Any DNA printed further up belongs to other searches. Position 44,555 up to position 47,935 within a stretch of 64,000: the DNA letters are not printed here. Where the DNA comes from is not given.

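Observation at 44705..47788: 1027-aa fusion of a Wzy_C (O-antigen ligase/PglL-like) domain with a second polytopic membrane domain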

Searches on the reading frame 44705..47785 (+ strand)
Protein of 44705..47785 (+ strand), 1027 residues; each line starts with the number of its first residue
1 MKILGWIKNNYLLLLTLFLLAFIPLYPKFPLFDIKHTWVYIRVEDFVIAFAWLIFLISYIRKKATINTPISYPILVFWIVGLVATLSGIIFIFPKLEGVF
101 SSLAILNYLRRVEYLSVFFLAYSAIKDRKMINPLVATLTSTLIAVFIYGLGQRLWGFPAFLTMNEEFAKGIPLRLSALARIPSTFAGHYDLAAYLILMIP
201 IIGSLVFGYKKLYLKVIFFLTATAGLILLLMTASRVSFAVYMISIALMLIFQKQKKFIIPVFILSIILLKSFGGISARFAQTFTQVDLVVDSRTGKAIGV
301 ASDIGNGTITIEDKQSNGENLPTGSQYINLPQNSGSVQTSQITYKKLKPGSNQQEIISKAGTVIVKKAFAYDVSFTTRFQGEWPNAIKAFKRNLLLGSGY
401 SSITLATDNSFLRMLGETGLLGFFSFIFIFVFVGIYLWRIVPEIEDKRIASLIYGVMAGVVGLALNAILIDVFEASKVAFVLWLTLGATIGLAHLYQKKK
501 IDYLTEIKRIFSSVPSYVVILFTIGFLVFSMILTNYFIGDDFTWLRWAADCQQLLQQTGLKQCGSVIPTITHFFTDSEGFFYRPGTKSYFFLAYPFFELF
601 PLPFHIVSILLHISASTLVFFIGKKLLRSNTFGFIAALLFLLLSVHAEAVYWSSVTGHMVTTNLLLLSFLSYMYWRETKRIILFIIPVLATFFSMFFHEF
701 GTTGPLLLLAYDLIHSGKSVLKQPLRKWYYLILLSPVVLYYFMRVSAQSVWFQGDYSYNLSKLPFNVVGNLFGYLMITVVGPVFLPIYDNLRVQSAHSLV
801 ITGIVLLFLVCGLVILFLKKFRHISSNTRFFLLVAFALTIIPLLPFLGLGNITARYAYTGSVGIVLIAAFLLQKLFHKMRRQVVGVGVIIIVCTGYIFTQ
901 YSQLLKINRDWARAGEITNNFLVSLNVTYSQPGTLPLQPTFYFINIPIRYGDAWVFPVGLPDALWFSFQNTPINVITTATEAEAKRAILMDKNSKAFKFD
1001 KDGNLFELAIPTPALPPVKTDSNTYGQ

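Call 5: search_protein_families(library=pfam, proteins=[window:44705-47785:+], max_evalue=1)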
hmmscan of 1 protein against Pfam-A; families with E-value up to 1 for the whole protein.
window:44705-47785:+ (1027 aa): 1 family
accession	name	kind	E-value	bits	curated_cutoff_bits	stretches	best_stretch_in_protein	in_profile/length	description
PF04932.20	Wzy_C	-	8.7e-07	29.3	31.7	1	224-427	5-149/149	O-Antigen ligase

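Call 6: search_protein_families(library=ncbifam, proteins=[window:44705-47785:+], max_evalue=1)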
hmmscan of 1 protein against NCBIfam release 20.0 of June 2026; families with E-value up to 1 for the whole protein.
window:44705-47785:+ (1027 aa): 1 family
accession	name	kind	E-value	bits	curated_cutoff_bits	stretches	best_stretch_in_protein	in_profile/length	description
TIGR00947.1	2A73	equivalog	8.1e-08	31.7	366.4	2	46-252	44-237/425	IctB family putative bicarbonate transporter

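Call 9: find_homologous_proteins(query=window:44705-47785:+, max_evalue=0.001)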
Query window:44705-47785:+ (1027 aa): 1718 proteins with E <= 0.001 among 8000 candidates; the best 120 are listed.
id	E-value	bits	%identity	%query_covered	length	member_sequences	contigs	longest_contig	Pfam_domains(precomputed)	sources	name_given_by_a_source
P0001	0.0e+0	2136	93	100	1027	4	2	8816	PF04932.21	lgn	-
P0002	0.0e+0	1548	68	99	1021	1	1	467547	PF04932.21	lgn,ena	-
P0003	0.0e+0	1528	66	99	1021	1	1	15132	PF04932.21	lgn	-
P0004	0.0e+0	1515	67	98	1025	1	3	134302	PF04932.21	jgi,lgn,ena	-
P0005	0.0e+0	1514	66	98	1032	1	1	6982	PF04932.21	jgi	jgi:hypothetical protein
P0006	0.0e+0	1513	65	99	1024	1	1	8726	PF04932.21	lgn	-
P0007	0.0e+0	1509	66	98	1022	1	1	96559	PF04932.21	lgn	-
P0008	0.0e+0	1499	66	99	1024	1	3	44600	PF04932.21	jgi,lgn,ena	-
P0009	0.0e+0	1497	66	98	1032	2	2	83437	PF04932.21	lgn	-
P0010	0.0e+0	1491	65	98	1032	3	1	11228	PF04932.21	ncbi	-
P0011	0.0e+0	1485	65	99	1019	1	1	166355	PF04932.21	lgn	-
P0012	0.0e+0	1474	64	98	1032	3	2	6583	PF04932.21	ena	-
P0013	0.0e+0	1452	64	100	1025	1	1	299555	PF04932.21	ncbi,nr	ncbi:MAG: hypothetical protein HZC02_04585 [Candidatus Levybacteria bacterium]|nr:hypothetical prote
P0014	0.0e+0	1446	65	99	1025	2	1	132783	PF04932.21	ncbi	-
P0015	0.0e+0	1441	63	99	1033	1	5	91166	PF04932.21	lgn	-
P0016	0.0e+0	1364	59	99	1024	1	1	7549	PF04932.21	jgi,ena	-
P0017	0.0e+0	1332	60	99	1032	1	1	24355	PF04932.21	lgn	-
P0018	0.0e+0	1322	58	97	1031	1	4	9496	PF04932.21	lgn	-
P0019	0.0e+0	1303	58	98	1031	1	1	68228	PF04932.21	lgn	-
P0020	0.0e+0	1299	58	98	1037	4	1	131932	PF04932.21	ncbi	-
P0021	0.0e+0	1298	58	99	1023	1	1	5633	PF04932.21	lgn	-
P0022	0.0e+0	1294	58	98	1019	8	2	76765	PF04932.21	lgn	-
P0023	0.0e+0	1292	58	99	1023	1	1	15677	PF04932.21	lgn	-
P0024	0.0e+0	1291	59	98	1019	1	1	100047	PF04932.21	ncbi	-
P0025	0.0e+0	1285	58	98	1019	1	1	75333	PF04932.21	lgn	-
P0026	0.0e+0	1241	56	99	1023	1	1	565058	PF04932.21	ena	-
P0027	0.0e+0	1234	56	99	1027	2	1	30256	PF04932.21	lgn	-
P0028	0.0e+0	1226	56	99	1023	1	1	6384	PF04932.21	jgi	jgi:hypothetical protein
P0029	0.0e+0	1220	53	98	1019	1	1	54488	PF04932.21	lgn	-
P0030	0.0e+0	1220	53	99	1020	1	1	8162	PF04932.21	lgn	-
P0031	0.0e+0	1219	55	99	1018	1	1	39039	PF04932.21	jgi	-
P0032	0.0e+0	1213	56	98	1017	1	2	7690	PF04932.21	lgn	-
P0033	0.0e+0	1207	54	98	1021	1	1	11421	PF04932.21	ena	-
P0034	0.0e+0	1197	55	99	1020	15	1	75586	PF04932.21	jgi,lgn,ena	-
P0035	0.0e+0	1196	54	98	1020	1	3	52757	PF04932.21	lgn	-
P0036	0.0e+0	1169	65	77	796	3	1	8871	PF04932.21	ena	-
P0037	0.0e+0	1132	52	98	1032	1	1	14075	PF04932.21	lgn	-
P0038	0.0e+0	1113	52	98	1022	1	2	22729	PF04932.21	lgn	-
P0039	0.0e+0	1111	51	99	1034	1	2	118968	PF04932.21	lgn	-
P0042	0.0e+0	1087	49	99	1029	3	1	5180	PF04932.21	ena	-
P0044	0.0e+0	1077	49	98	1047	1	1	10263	PF04932.21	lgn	-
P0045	0.0e+0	1077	73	64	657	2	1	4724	PF04932.21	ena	-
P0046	0.0e+0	1074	50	98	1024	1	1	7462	PF04932.21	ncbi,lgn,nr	ncbi:MAG: O-antigen ligase family protein [Candidatus Levybacteria bacterium]|nr:O-antigen ligase fa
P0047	0.0e+0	1070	51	98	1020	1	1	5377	PF04932.21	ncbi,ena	-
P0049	0.0e+0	1066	50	99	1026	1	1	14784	PF04932.21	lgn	-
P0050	0.0e+0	1062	49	98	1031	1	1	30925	PF04932.21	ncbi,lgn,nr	ncbi:MAG: O-antigen ligase family protein [Patescibacteria group bacterium]|nr:O-antigen ligase fami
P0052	0.0e+0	1060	49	98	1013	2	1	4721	PF04932.21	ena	-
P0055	0.0e+0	1047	49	99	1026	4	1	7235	PF04932.21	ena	-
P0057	0.0e+0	1045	49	99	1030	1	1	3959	PF04932.21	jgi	jgi:hypothetical protein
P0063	0.0e+0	1040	48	98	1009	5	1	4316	PF04932.21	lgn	-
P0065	0.0e+0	1036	48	99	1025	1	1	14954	PF04932.21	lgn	-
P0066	0.0e+0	1035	50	98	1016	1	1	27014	PF04932.21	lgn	-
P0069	0.0e+0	1030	49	98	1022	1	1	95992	PF04932.21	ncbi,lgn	-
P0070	0.0e+0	1030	49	98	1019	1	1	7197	PF04932.21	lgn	-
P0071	0.0e+0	1029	48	98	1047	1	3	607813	PF04932.21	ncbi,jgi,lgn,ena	-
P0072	0.0e+0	1028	48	95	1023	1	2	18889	PF04932.21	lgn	-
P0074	0.0e+0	1027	49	99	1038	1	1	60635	PF04932.21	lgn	-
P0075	0.0e+0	1026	47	100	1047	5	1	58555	PF04932.21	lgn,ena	-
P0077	0.0e+0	1021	49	97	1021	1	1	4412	PF04932.21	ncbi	-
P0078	0.0e+0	1018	49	98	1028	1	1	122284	PF04932.21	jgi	jgi:hypothetical protein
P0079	0.0e+0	1015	48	98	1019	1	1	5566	PF04932.21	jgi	-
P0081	6.4e-298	1009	49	98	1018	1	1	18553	PF04932.21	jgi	jgi:hypothetical protein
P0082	3.0e-297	1007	48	98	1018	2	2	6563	PF04932.21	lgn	-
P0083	7.0e-297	1006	48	98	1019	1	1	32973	PF04932.21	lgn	-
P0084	8.7e-297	1006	48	99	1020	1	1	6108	PF04932.21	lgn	-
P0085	2.0e-296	1004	47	98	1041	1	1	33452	PF04932.21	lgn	-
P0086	4.9e-296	1003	47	98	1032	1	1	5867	PF04932.21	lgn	-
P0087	7.6e-296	1002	47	88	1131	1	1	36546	PF04932.21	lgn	-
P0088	2.1e-295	1001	46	99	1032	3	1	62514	PF04932.21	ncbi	-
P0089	2.6e-294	997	48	98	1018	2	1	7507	PF04932.21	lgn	-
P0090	3.9e-294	997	48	98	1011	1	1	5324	PF04932.21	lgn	-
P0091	6.6e-294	996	46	99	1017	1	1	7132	PF04932.21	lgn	-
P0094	2.4e-292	991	48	98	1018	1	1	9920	PF04932.21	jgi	jgi:hypothetical protein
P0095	3.6e-291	987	47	98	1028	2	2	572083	PF04932.21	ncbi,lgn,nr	ncbi:MAG: O-antigen ligase family protein [Patescibacteria group bacterium]|nr:O-antigen ligase fami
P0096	3.6e-289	980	46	98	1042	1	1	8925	PF04932.21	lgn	-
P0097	1.8e-287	975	45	98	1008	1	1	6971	PF04932.21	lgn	-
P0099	2.9e-287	974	46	99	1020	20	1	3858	PF04932.21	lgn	-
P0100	3.4e-287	974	48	97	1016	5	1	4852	PF04932.21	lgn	-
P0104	2.0e-284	965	46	98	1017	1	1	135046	PF04932.21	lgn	-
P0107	3.7e-283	960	46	98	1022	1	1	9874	PF04932.21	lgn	-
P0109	4.1e-282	957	45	99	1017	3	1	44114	PF04932.21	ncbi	-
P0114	8.4e-280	949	48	86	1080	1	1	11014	PF04932.21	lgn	-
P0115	1.5e-279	949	45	98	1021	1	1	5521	PF04932.21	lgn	-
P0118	5.7e-279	947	44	98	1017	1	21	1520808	PF04932.21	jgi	jgi:hypothetical protein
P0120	1.1e-278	946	45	98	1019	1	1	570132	PF04932.21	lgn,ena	-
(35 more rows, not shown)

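Call 13: search_solved_structures(query=A1, max_evalue=10, show_alignments=3)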
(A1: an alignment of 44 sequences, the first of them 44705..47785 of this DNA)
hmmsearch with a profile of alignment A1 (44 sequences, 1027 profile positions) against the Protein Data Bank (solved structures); distinct sequences matched with E-value up to 10: 0.

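Call 22: find_encoding_contigs(protein=P0013, flank=10000, max_places=2)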
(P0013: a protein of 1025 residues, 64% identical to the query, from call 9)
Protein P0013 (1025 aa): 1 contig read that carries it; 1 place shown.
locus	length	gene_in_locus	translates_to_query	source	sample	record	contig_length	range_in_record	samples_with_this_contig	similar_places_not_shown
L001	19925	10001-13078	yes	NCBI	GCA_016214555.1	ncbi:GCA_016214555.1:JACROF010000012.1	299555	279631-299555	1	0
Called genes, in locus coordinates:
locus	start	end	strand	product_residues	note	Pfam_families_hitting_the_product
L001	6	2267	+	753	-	-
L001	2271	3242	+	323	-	PF00106:adh_short (faint), PF01073:3Beta_HSD, PF01370:Epimerase, PF02719:Polysacc_synt_2, PF04321:RmlD_sub_bind, PF07993:NAD_binding_4 (faint), PF16363:GDP_Man_Dehyd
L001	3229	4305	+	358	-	-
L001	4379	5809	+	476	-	PF09852:DUF2079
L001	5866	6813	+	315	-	PF00535:Glycos_transf_2, PF10111:Glyco_tranf_2_2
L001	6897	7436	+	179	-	PF13439:Glyco_transf_4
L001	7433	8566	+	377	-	PF13439:Glyco_transf_4, PF20706:GT4-conflict, PF00534:Glycos_transf_1, PF13692:Glyco_trans_1_4, PF13524:Glyco_trans_1_2 (weak)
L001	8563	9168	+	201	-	PF25084:LbH_EIF2B (faint), PF25087:GMPPB_C (faint), PF00132:Hexapep, PF14602:Hexapep_2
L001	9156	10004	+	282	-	PF00535:Glycos_transf_2, PF10111:Glyco_tranf_2_2, PF13641:Glyco_tranf_2_3, PF02709:Glyco_transf_7C (weak)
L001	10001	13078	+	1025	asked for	PF04932:Wzy_C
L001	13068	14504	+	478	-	PF13231:PMT_2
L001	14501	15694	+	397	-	PF13439:Glyco_transf_4, PF00534:Glycos_transf_1, PF13692:Glyco_trans_1_4, PF13524:Glyco_trans_1_2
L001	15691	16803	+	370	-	PF13439:Glyco_transf_4, PF20706:GT4-conflict (weak), PF00534:Glycos_transf_1, PF13692:Glyco_trans_1_4, PF13524:Glyco_trans_1_2 (weak)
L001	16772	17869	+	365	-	PF13439:Glyco_transf_4 (weak), PF00534:Glycos_transf_1, PF13692:Glyco_trans_1_4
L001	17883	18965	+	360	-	PF00483:NTP_transferase, PF22640:ManC_GMP_beta-helix (faint)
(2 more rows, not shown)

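Call 23: find_encoding_contigs(protein=P0118, flank=10000, max_places=2)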
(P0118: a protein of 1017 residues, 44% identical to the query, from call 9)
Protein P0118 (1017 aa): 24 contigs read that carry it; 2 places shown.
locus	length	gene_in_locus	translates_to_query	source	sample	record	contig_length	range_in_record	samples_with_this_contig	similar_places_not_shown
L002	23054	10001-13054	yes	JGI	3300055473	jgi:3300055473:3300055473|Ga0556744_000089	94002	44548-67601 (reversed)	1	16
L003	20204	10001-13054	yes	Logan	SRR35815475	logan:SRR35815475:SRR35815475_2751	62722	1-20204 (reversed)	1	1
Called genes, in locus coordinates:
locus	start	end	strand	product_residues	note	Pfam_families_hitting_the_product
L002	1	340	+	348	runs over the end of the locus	PF00535:Glycos_transf_2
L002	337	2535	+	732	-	-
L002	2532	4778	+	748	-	-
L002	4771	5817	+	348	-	-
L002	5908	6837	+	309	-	PF00535:Glycos_transf_2, PF10111:Glyco_tranf_2_2 (weak)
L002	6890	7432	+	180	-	PF13439:Glyco_transf_4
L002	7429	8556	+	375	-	PF20706:GT4-conflict, PF00534:Glycos_transf_1, PF13692:Glyco_trans_1_4, PF13524:Glyco_trans_1_2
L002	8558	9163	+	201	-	PF25087:GMPPB_C (faint), PF00132:Hexapep, PF14602:Hexapep_2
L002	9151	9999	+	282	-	PF00535:Glycos_transf_2, PF10111:Glyco_tranf_2_2, PF13641:Glyco_tranf_2_3, PF13712:Glyco_tranf_2_5 (weak), PF13632:Glyco_trans_2_3 (weak), PF02709:Glyco_transf_7C (weak)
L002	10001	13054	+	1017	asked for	PF04932:Wzy_C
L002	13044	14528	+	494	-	PF02366:PMT (weak), PF13231:PMT_2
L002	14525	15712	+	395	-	PF13439:Glyco_transf_4, PF00534:Glycos_transf_1, PF13692:Glyco_trans_1_4, PF13524:Glyco_trans_1_2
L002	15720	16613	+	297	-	PF00535:Glycos_transf_2, PF13641:Glyco_tranf_2_3, PF13632:Glyco_trans_2_3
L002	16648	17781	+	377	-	PF13439:Glyco_transf_4, PF00534:Glycos_transf_1, PF13692:Glyco_trans_1_4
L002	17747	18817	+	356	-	PF00534:Glycos_transf_1, PF13692:Glyco_trans_1_4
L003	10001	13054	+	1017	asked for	PF04932:Wzy_C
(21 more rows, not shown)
